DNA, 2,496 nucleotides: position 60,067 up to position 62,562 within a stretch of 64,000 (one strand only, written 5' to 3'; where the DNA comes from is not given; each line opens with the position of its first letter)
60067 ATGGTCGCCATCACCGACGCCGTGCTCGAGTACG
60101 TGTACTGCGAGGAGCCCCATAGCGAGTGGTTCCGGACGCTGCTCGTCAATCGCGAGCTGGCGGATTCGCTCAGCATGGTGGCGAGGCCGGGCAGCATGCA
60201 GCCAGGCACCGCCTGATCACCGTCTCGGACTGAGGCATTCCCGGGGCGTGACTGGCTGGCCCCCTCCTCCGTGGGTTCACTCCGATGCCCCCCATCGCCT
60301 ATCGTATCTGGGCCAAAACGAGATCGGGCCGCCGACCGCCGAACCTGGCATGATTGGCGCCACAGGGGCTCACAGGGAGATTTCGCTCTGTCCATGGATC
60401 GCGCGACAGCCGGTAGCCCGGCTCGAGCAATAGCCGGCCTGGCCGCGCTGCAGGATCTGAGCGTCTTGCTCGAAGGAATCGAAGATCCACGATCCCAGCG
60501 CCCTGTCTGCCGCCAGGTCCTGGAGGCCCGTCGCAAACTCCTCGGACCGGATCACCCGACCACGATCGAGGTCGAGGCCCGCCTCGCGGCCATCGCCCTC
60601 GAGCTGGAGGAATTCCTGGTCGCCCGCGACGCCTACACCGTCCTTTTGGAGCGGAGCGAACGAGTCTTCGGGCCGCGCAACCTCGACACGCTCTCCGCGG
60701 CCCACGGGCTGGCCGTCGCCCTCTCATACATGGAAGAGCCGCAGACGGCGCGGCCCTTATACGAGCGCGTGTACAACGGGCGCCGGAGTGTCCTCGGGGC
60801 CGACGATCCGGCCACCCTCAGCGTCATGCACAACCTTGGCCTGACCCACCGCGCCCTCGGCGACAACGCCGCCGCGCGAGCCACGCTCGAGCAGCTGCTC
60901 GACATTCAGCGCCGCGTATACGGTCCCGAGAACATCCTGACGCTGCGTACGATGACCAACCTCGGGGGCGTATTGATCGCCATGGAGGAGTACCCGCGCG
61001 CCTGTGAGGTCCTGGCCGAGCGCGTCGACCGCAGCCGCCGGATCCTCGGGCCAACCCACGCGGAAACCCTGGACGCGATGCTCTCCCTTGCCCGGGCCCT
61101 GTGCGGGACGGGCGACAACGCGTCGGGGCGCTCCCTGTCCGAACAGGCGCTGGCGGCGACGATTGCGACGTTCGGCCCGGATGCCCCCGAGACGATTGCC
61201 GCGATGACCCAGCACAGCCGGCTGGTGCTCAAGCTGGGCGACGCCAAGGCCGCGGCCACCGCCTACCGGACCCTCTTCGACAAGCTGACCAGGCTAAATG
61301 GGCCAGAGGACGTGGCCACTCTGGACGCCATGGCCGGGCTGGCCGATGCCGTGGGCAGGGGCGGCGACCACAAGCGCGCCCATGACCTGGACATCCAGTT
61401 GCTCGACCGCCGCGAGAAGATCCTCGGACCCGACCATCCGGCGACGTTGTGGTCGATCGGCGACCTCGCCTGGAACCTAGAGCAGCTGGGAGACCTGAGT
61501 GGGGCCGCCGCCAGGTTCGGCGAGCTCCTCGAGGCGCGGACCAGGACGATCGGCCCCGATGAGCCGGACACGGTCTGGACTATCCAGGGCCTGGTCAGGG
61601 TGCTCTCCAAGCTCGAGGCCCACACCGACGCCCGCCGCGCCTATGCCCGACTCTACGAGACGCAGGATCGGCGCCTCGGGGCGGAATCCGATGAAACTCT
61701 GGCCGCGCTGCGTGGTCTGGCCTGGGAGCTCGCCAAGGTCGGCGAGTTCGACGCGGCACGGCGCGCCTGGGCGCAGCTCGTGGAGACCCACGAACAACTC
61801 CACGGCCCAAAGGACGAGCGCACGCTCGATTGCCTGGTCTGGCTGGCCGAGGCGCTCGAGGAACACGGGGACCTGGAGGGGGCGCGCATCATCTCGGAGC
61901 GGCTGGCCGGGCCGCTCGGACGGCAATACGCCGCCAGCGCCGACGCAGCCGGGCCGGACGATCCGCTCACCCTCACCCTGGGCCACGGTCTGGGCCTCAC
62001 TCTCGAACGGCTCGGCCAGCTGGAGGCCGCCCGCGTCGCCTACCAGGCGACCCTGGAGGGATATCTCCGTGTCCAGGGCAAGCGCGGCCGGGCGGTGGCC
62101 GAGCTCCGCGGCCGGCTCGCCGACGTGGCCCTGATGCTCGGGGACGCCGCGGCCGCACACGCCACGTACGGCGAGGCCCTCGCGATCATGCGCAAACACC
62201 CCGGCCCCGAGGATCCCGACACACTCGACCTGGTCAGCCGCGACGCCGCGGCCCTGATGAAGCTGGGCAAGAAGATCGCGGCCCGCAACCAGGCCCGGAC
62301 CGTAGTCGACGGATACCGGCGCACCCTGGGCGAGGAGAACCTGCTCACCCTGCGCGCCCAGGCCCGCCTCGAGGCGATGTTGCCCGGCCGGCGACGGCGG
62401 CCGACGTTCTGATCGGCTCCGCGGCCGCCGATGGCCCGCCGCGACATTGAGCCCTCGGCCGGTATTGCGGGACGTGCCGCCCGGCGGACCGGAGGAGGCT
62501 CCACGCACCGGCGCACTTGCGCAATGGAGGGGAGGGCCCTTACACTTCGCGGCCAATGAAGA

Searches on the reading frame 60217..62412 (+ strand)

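Call 49: search_protein_families(library=pfam, proteins=[window:60217-62412:+], max_evalue=0.001)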
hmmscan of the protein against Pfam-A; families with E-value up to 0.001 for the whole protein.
window:60217-62412:+ (731 aa): 8 families
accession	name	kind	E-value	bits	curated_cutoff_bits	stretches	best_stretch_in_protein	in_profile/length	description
PF13424.12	TPR_12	-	1.1e-72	240.7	30.1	10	157-232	1-76/77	Tetratricopeptide repeat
PF13374.12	TPR_10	-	3e-57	189.6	27.5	4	200-238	1-39/42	Tetratricopeptide repeat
PF24885.1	TPR_NPHP3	-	3.6e-15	56.5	100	0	99-187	123-211/239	Nephrocystin-3 TPR domain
PF13181.12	TPR_8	-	3.3e-08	33.5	25.7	0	202-232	2-32/34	Tetratricopeptide repeat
PF07719.23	TPR_2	-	3.4e-08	33.4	27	0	204-231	4-31/34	Tetratricopeptide repeat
PF13428.12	TPR_14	-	2.3e-05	25.1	23.5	0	496-526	2-32/44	Tetratricopeptide repeat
PF13174.12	TPR_6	-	2.7e-05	25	26.3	0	204-229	3-28/33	Tetratricopeptide repeat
PF00515.34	TPR_1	-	0.00018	21.6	27.8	0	591-614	6-29/34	Tetratricopeptide repeat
